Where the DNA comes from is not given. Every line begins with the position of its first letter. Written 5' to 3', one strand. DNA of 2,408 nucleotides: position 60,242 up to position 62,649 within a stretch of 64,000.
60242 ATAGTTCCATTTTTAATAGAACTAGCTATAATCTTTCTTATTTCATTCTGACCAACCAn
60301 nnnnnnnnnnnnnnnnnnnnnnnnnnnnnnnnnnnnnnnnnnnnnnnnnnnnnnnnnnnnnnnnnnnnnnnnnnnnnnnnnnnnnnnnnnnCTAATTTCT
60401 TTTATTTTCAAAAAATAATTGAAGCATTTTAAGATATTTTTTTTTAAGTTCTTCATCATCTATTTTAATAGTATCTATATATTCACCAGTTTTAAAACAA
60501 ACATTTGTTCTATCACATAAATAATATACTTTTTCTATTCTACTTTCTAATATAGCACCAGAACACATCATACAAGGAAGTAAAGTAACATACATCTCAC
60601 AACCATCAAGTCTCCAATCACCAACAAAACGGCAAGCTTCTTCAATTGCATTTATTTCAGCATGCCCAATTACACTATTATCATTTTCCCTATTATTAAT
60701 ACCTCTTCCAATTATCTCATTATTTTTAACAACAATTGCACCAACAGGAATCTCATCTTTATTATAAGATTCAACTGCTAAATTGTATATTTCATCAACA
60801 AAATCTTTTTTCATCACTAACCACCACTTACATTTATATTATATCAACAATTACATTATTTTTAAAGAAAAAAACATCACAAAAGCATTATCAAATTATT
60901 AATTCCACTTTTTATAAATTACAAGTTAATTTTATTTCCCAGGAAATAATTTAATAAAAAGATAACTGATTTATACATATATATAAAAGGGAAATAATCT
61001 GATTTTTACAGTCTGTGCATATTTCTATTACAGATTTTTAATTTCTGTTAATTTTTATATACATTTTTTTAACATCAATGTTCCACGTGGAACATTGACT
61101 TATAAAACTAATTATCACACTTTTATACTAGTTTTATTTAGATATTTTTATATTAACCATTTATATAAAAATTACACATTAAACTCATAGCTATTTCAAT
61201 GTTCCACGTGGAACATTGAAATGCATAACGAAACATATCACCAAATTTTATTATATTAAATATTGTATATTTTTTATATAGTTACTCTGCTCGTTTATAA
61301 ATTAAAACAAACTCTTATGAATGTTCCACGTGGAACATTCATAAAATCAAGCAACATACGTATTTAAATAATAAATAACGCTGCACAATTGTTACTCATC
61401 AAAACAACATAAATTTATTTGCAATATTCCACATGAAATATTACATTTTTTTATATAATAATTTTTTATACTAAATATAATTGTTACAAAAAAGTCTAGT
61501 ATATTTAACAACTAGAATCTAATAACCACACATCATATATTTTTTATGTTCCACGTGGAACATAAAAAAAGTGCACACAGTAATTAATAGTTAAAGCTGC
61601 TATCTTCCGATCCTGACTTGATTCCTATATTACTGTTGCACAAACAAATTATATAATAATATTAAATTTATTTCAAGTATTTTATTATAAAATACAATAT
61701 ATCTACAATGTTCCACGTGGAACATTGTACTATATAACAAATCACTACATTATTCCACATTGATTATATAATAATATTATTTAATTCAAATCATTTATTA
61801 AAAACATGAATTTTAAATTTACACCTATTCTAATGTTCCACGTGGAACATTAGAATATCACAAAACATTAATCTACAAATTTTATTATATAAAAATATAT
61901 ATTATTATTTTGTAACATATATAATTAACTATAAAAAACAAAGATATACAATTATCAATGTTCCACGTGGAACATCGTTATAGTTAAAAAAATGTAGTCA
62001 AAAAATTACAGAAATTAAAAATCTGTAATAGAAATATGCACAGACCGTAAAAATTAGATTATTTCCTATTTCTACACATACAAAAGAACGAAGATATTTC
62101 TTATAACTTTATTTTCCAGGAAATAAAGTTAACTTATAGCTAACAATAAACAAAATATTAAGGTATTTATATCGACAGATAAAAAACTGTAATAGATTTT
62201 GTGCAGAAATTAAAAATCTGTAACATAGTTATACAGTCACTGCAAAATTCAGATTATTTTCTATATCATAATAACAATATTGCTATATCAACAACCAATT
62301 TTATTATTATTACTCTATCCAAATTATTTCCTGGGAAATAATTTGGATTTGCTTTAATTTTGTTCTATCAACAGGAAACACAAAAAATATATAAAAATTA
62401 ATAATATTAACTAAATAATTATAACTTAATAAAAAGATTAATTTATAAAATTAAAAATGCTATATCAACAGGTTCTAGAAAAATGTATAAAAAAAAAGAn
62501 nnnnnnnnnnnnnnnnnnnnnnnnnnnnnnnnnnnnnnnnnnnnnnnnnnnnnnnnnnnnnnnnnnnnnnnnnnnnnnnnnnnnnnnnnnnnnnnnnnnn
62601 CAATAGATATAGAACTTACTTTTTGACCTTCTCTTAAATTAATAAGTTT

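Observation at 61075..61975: Centromere-like array: seven identical perfect parS palindromes at ~122-125-bp periodicity in a 1.7-kb gene-free tract next to gyrA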

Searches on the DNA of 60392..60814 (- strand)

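Call 49: search_rna_families(sources=[L201, L203, L206, L209, L211, L213, L215, L121, L122, L124, L126, L169], threshold=gathering)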
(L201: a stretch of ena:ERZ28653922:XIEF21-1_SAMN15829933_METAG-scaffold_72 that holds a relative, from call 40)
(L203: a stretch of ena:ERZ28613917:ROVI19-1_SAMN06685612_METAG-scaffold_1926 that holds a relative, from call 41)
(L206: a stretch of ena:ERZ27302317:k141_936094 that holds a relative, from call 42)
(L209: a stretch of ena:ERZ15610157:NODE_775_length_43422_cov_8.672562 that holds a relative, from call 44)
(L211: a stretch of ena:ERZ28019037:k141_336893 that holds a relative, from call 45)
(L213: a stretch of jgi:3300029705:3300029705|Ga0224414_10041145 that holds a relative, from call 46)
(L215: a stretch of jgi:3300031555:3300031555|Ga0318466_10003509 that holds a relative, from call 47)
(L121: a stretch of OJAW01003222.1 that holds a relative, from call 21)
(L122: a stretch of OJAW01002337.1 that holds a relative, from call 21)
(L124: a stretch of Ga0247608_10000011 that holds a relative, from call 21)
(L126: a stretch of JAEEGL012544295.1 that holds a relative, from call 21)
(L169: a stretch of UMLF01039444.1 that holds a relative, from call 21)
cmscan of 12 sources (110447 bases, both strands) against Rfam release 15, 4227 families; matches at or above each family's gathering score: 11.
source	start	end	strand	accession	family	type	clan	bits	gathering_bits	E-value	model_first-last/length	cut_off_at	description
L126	3017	3114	+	RF00169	Bacteria_small_SRP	Gene;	CL00003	61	40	9.8e-11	1-97/97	no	Bacterial small signal recognition particle RNA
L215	3295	3389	+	RF00169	Bacteria_small_SRP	Gene;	CL00003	59.6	40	2.4e-10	1-97/97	no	Bacterial small signal recognition particle RNA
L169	5870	5955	+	RF00169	Bacteria_small_SRP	Gene;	CL00003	59.4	40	2.8e-10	1-97/97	no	Bacterial small signal recognition particle RNA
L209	3080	3178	+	RF00169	Bacteria_small_SRP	Gene;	CL00003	58.8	40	3.9e-10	1-97/97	no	Bacterial small signal recognition particle RNA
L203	3341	3436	+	RF00169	Bacteria_small_SRP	Gene;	CL00003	58.4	40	5.1e-10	1-97/97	no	Bacterial small signal recognition particle RNA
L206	3338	3433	+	RF00169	Bacteria_small_SRP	Gene;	CL00003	58.4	40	5.1e-10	1-97/97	no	Bacterial small signal recognition particle RNA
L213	3183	3279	+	RF00169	Bacteria_small_SRP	Gene;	CL00003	58.4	40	5.1e-10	1-97/97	no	Bacterial small signal recognition particle RNA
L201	3170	3250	+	RF00169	Bacteria_small_SRP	Gene;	CL00003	57.3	40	1.1e-09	1-97/97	no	Bacterial small signal recognition particle RNA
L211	3393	3473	+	RF00169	Bacteria_small_SRP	Gene;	CL00003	56.8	40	1.5e-09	1-97/97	no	Bacterial small signal recognition particle RNA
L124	5361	5458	+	RF00169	Bacteria_small_SRP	Gene;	CL00003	56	40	2.4e-09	1-97/97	no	Bacterial small signal recognition particle RNA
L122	2493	2589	+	RF00169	Bacteria_small_SRP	Gene;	CL00003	55.6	40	3.1e-09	1-97/97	no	Bacterial small signal recognition particle RNA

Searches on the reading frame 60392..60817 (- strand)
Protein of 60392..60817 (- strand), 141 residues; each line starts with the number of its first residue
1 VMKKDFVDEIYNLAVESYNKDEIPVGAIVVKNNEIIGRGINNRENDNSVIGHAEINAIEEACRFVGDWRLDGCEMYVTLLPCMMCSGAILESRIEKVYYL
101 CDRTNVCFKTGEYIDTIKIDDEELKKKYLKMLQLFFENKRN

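Call 8: search_protein_families(library=pfam, proteins=[window:60392-60817:-])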
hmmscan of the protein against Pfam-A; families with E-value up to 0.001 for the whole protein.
window:60392-60817:- (141 aa): 3 families
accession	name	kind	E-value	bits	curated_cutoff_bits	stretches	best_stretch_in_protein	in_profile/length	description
PF14437.12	MafB19-deam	-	6e-31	107.7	27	1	3-126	3-125/142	MafB19-like deaminase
PF00383.29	dCMP_cyt_deam_1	-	1.5e-29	102.3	25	1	4-100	5-101/102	Cytidine and deoxycytidylate deaminase zinc-binding region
PF14439.12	Bd3614-deam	-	2.8e-05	24.5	38.5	1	27-99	13-88/113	Bd3614-like deaminase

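Call 10: find_encoding_contigs(protein=window:60392-60817:-, flank=6000, max_places=10)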
Protein window:60392-60817:- (141 aa): no gene with exactly this product is on record in the collection.

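Call 21: find_related_loci(query=window:60392-60817:-, collection=metagenome_contigs, flank=6000)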
Query window:60392-60817:- (141 aa) in metagenome_contigs; peptide patterns used: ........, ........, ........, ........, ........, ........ (x = any residue, [..] = any of these).
600 stretches matched a pattern (row limit reached: there are more); 230 encode a relative of the query (tblastn E <= 1e-3); the best 80 are kept; 80 distinct loci.
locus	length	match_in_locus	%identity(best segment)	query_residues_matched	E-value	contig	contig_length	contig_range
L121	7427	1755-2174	73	2-141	8e-67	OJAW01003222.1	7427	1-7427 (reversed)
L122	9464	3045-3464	66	2-141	3e-62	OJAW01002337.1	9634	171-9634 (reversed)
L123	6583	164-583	66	2-141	2e-61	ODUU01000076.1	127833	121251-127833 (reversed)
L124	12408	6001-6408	66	6-141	8e-60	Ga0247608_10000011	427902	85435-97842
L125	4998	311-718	68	6-141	8e-59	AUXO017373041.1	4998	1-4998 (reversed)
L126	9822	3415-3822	63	6-141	5e-57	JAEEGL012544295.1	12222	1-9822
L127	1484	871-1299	48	6-141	3e-37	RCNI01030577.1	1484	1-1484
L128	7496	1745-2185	41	2-140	8e-34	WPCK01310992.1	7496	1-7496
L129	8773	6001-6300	52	2-101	1e-33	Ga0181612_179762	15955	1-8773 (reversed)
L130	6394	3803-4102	52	2-101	3e-33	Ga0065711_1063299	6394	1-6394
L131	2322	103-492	47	6-140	2e-32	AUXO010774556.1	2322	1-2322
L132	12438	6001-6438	43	3-140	2e-32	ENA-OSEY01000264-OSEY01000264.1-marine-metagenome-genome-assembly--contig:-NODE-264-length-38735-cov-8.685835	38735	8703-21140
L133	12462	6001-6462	42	1-138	6e-32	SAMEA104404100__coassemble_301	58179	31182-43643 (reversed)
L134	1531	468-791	53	1-98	3e-32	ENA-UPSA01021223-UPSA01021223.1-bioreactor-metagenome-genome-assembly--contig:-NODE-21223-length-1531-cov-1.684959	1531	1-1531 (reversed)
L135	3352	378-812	42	4-140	1e-31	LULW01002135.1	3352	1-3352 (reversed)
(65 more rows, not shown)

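Call 39: find_homologous_proteins(query=window:60392-60814:-, max_evalue=1e-30)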
Query window:60392-60814:- (140 aa): 674 proteins with E <= 1e-30 among 1185 candidates; the best 120 are listed.
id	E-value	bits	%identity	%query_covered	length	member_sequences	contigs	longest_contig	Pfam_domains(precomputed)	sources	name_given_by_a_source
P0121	8.3e-89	312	100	100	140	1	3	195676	PF00383.30,PF14437.13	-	-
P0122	9.5e-73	260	84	100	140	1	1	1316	PF00383.30,PF14437.13,PF14439.13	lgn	-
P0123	4.0e-72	258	84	100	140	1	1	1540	PF00383.30,PF14437.13,PF14439.13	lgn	-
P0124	6.0e-72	258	80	100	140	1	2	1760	PF00383.30,PF14437.13,PF14439.13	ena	-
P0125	2.3e-71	256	81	100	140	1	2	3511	PF00383.30,PF14437.13,PF14439.13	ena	-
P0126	1.0e-70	254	81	100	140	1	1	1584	PF00383.30,PF14437.13,PF14439.13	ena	-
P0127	3.0e-70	252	77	100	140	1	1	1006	PF00383.30,PF14437.13,PF14439.13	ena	-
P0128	1.4e-69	250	78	100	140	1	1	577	PF00383.30,PF14437.13,PF14439.13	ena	-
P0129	1.5e-69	250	78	99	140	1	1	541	PF00383.30,PF14437.13,PF14439.13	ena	-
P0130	1.8e-69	250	76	100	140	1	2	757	PF00383.30,PF14437.13,PF14439.13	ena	-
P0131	1.9e-69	250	81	100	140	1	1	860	PF00383.30,PF14437.13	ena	-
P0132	3.4e-69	249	80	100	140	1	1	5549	PF00383.30,PF14437.13,PF14439.13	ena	-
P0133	7.0e-69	248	79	99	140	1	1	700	PF00383.30,PF14437.13,PF14439.13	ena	-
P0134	2.2e-68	246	79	100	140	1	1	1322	PF00383.30,PF14437.13,PF14439.13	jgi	-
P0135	8.6e-68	244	78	100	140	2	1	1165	PF00383.30,PF14437.13,PF14439.13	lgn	-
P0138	1.9e-67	243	76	100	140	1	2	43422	PF00383.30,PF14437.13,PF14439.13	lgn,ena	-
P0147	1.1e-66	241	79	100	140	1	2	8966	PF00383.30,PF14437.13,PF14439.13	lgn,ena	-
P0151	1.4e-66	240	79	100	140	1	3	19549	PF00383.30,PF14437.13,PF14439.13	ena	-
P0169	6.5e-66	238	76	99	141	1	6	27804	PF00383.30,PF14437.13,PF14439.13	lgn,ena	-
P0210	4.3e-64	232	74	100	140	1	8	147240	PF00383.30,PF14437.13,PF14439.13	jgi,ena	-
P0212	5.1e-64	232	75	100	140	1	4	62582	PF00383.30,PF14437.13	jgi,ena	-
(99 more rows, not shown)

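Call 40: find_encoding_contigs(protein=P0121, flank=4000, max_places=6)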
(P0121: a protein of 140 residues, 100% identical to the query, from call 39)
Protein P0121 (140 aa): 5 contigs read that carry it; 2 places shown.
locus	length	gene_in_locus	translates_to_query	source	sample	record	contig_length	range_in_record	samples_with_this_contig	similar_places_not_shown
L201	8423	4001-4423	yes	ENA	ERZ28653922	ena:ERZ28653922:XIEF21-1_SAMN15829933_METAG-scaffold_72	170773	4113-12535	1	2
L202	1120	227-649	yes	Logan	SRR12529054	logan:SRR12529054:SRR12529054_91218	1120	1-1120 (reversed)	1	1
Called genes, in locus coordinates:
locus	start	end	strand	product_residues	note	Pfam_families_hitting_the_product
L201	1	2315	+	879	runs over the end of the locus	PF00521:DNA_topoisoIV, PF03989:DNA_gyraseA_C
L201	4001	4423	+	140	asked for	PF00383:dCMP_cyt_deam_1, PF14437:MafB19-deam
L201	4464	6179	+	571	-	PF05496:RuvB_N (faint), PF06068:TIP49 (faint), PF13177:DNA_pol3_delta2, PF00004:AAA, PF07728:AAA_5 (faint), PF13401:AAA_22 (faint), PF22608:DNAX_ATPase_lid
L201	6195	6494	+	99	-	-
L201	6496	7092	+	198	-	PF21176:RecR_HhH, PF01751:Toprim (weak), PF13662:Toprim_4, PF21175:RecR_C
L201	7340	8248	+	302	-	PF13177:DNA_pol3_delta2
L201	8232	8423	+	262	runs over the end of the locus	PF04468:PSP1, PF28472:PSP1_3rd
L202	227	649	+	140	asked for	PF00383:dCMP_cyt_deam_1, PF14437:MafB19-deam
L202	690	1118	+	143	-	?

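Call 41: find_encoding_contigs(protein=P0151, flank=4000, max_places=4)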
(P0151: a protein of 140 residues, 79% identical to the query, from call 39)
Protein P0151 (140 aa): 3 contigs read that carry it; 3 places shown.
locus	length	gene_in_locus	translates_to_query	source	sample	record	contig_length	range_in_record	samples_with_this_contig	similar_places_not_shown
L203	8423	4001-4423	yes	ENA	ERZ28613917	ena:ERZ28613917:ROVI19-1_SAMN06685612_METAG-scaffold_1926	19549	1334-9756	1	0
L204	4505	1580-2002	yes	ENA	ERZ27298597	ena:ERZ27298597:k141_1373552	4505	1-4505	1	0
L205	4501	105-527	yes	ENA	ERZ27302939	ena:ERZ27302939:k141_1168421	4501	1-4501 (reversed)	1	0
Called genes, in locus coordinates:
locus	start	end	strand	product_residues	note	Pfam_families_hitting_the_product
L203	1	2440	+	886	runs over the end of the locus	PF00521:DNA_topoisoIV, PF03989:DNA_gyraseA_C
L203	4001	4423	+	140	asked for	PF00383:dCMP_cyt_deam_1, PF14437:MafB19-deam, PF14439:Bd3614-deam (weak)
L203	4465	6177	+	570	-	PF05496:RuvB_N (faint), PF06068:TIP49 (faint), PF13177:DNA_pol3_delta2, PF00004:AAA, PF13401:AAA_22 (faint), PF21960:RCF1-5-like_lid (weak), PF22608:DNAX_ATPase_lid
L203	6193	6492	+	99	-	PF02575:YbaB_DNA_bd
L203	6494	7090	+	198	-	PF21176:RecR_HhH, PF01751:Toprim (weak), PF13662:Toprim_4, PF21175:RecR_C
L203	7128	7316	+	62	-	PF07441:BofA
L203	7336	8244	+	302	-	PF13177:DNA_pol3_delta2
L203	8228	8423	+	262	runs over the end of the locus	PF04468:PSP1, PF28472:PSP1_3rd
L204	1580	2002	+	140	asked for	PF00383:dCMP_cyt_deam_1, PF14437:MafB19-deam, PF14439:Bd3614-deam (weak)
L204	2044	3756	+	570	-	PF05496:RuvB_N (faint), PF06068:TIP49 (faint), PF13177:DNA_pol3_delta2, PF00004:AAA, PF13401:AAA_22 (faint), PF21960:RCF1-5-like_lid (weak), PF22608:DNAX_ATPase_lid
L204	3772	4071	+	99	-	PF02575:YbaB_DNA_bd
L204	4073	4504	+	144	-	?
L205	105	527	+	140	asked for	PF00383:dCMP_cyt_deam_1, PF14437:MafB19-deam, PF14439:Bd3614-deam (weak)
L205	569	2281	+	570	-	PF05496:RuvB_N (faint), PF06068:TIP49 (faint), PF13177:DNA_pol3_delta2, PF00004:AAA, PF13401:AAA_22 (faint), PF21960:RCF1-5-like_lid (weak), PF22608:DNAX_ATPase_lid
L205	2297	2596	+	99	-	PF02575:YbaB_DNA_bd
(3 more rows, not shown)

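Call 42: find_encoding_contigs(protein=P0147, flank=4000, max_places=4)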
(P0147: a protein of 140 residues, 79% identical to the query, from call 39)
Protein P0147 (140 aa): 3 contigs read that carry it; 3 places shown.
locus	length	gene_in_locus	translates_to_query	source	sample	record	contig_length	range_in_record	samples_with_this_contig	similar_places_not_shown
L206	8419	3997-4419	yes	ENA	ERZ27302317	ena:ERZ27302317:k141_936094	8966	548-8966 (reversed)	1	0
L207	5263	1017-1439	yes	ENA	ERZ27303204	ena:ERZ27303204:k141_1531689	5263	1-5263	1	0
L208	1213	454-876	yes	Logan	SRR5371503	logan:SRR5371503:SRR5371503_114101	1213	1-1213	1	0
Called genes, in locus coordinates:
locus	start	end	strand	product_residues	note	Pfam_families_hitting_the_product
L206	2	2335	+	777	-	?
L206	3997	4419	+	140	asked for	PF00383:dCMP_cyt_deam_1, PF14437:MafB19-deam, PF14439:Bd3614-deam (weak)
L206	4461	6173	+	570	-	PF05496:RuvB_N (faint), PF06068:TIP49 (faint), PF13177:DNA_pol3_delta2, PF00004:AAA, PF13401:AAA_22 (faint), PF21960:RCF1-5-like_lid (weak), PF22608:DNAX_ATPase_lid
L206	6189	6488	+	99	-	PF02575:YbaB_DNA_bd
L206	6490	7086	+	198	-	PF21176:RecR_HhH, PF01751:Toprim (weak), PF13662:Toprim_4, PF21175:RecR_C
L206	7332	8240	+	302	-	PF13177:DNA_pol3_delta2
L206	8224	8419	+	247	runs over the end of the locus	?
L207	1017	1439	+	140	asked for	PF00383:dCMP_cyt_deam_1, PF14437:MafB19-deam, PF14439:Bd3614-deam (weak)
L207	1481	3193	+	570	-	PF05496:RuvB_N (faint), PF06068:TIP49 (faint), PF13177:DNA_pol3_delta2, PF00004:AAA, PF13401:AAA_22 (faint), PF21960:RCF1-5-like_lid (weak), PF22608:DNAX_ATPase_lid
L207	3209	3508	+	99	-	PF02575:YbaB_DNA_bd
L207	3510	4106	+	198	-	PF21176:RecR_HhH, PF01751:Toprim (weak), PF13662:Toprim_4, PF21175:RecR_C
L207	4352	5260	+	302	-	PF13177:DNA_pol3_delta2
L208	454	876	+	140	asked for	PF00383:dCMP_cyt_deam_1, PF14437:MafB19-deam, PF14439:Bd3614-deam (weak)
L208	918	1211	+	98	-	?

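Call 44: find_encoding_contigs(protein=P0138, flank=4000, max_places=2)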
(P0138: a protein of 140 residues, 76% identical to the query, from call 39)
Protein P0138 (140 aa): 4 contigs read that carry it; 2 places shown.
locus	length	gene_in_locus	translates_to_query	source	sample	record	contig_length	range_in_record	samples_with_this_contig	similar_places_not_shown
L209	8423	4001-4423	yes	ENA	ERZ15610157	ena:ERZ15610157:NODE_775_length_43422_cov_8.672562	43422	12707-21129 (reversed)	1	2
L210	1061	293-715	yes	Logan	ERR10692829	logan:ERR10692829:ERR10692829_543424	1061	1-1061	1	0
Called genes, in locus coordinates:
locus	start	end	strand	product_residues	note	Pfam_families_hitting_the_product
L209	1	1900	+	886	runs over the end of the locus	PF00521:DNA_topoisoIV, PF03989:DNA_gyraseA_C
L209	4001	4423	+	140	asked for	PF00383:dCMP_cyt_deam_1, PF14437:MafB19-deam, PF14439:Bd3614-deam (weak)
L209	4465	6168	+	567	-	PF05496:RuvB_N (faint), PF06068:TIP49 (faint), PF13177:DNA_pol3_delta2, PF00004:AAA, PF13401:AAA_22 (faint), PF21960:RCF1-5-like_lid (faint), PF22608:DNAX_ATPase_lid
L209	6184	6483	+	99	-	PF02575:YbaB_DNA_bd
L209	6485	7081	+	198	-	PF21176:RecR_HhH, PF01751:Toprim (weak), PF13662:Toprim_4, PF21175:RecR_C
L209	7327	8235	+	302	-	PF13177:DNA_pol3_delta2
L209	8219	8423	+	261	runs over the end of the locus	PF04468:PSP1, PF28472:PSP1_3rd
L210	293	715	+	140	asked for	PF00383:dCMP_cyt_deam_1, PF14437:MafB19-deam, PF14439:Bd3614-deam (weak)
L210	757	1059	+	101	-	?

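Call 45: find_encoding_contigs(protein=P0169, flank=4000, max_places=2)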
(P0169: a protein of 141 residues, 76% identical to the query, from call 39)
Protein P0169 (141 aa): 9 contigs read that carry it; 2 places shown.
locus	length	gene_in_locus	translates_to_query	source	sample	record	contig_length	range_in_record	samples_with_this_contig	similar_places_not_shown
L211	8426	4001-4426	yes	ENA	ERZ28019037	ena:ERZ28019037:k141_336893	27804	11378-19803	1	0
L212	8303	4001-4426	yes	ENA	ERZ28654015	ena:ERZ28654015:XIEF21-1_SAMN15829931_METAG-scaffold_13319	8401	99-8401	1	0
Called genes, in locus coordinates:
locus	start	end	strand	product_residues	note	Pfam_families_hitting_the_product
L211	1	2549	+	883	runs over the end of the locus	PF00521:DNA_topoisoIV, PF03989:DNA_gyraseA_C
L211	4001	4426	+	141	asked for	PF00383:dCMP_cyt_deam_1, PF14437:MafB19-deam, PF14439:Bd3614-deam (weak)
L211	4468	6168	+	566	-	PF05496:RuvB_N (weak), PF06068:TIP49 (faint), PF13177:DNA_pol3_delta2, PF13604:AAA_30 (faint), PF00004:AAA, PF07728:AAA_5 (faint), PF21960:RCF1-5-like_lid (weak), PF22608:DNAX_ATPase_lid, +1 more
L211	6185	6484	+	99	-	PF02575:YbaB_DNA_bd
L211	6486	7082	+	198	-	PF21176:RecR_HhH, PF01751:Toprim (weak), PF13662:Toprim_4, PF21175:RecR_C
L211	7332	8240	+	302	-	PF13177:DNA_pol3_delta2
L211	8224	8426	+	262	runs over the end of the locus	PF04468:PSP1, PF28472:PSP1_3rd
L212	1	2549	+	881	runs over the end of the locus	?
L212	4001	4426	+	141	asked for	PF00383:dCMP_cyt_deam_1, PF14437:MafB19-deam, PF14439:Bd3614-deam (weak)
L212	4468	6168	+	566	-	PF05496:RuvB_N (weak), PF06068:TIP49 (faint), PF13177:DNA_pol3_delta2, PF13604:AAA_30 (faint), PF00004:AAA, PF07728:AAA_5 (faint), PF21960:RCF1-5-like_lid (weak), PF22608:DNAX_ATPase_lid, +1 more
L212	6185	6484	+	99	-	PF02575:YbaB_DNA_bd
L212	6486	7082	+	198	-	PF21176:RecR_HhH, PF01751:Toprim (weak), PF13662:Toprim_4, PF21175:RecR_C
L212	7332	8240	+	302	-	PF13177:DNA_pol3_delta2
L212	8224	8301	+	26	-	?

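Call 46: find_encoding_contigs(protein=P0212, flank=4000, max_places=2)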
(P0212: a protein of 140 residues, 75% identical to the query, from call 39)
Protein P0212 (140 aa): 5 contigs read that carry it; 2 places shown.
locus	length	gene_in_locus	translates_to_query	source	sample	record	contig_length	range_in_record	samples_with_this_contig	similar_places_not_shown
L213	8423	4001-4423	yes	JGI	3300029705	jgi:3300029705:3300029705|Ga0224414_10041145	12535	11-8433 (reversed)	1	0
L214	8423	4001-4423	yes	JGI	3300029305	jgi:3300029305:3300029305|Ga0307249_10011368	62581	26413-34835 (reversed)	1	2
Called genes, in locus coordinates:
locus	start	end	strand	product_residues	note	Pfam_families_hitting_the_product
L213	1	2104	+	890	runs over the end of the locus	PF00521:DNA_topoisoIV, PF03989:DNA_gyraseA_C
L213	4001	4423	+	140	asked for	PF00383:dCMP_cyt_deam_1, PF14437:MafB19-deam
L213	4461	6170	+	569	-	PF05496:RuvB_N (weak), PF06068:TIP49 (faint), PF13177:DNA_pol3_delta2, PF00004:AAA, PF13401:AAA_22 (faint), PF21960:RCF1-5-like_lid (weak), PF22608:DNAX_ATPase_lid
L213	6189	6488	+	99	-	PF02575:YbaB_DNA_bd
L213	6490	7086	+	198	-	PF21176:RecR_HhH, PF01751:Toprim (weak), PF13662:Toprim_4, PF21175:RecR_C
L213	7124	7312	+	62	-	PF07441:BofA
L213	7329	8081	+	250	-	PF13177:DNA_pol3_delta2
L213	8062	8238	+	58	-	-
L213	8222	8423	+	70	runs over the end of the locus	?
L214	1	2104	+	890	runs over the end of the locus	PF00521:DNA_topoisoIV, PF03989:DNA_gyraseA_C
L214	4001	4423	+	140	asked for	PF00383:dCMP_cyt_deam_1, PF14437:MafB19-deam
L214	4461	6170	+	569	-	PF05496:RuvB_N (weak), PF06068:TIP49 (faint), PF13177:DNA_pol3_delta2, PF00004:AAA, PF13401:AAA_22 (faint), PF21960:RCF1-5-like_lid (weak), PF22608:DNAX_ATPase_lid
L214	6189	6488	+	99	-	PF02575:YbaB_DNA_bd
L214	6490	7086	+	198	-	PF21176:RecR_HhH, PF01751:Toprim (weak), PF13662:Toprim_4, PF21175:RecR_C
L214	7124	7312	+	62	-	PF07441:BofA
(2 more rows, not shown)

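Call 47: find_encoding_contigs(protein=P0210, flank=4000, max_places=2)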
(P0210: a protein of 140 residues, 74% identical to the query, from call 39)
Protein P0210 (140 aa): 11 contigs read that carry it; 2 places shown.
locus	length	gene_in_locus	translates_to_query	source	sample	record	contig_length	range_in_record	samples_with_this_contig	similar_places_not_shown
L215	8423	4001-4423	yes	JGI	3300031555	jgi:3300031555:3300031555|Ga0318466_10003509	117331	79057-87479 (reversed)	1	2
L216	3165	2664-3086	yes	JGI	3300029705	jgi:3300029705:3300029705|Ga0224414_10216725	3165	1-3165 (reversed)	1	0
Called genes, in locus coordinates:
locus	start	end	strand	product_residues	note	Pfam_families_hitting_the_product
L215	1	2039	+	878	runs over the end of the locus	PF00521:DNA_topoisoIV, PF03989:DNA_gyraseA_C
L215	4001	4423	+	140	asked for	PF00383:dCMP_cyt_deam_1, PF14437:MafB19-deam, PF14439:Bd3614-deam (weak)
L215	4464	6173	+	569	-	PF05496:RuvB_N (weak), PF06068:TIP49 (faint), PF13177:DNA_pol3_delta2, PF00004:AAA, PF13401:AAA_22 (faint), PF21960:RCF1-5-like_lid (weak), PF22608:DNAX_ATPase_lid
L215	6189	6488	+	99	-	-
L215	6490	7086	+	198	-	PF21176:RecR_HhH, PF01751:Toprim (weak), PF13662:Toprim_4, PF21175:RecR_C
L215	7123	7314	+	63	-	PF07441:BofA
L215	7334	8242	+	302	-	PF13177:DNA_pol3_delta2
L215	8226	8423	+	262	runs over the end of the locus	PF04468:PSP1, PF28472:PSP1_3rd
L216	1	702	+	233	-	?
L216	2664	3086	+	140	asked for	PF00383:dCMP_cyt_deam_1, PF14437:MafB19-deam, PF14439:Bd3614-deam (weak)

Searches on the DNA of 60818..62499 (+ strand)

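Call 67: search_dna_similar(query=window:60818-62499:+, collection=plasmids, mode=distant, max_rows=10)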
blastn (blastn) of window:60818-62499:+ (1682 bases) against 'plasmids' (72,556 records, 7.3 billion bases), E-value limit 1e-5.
No match.
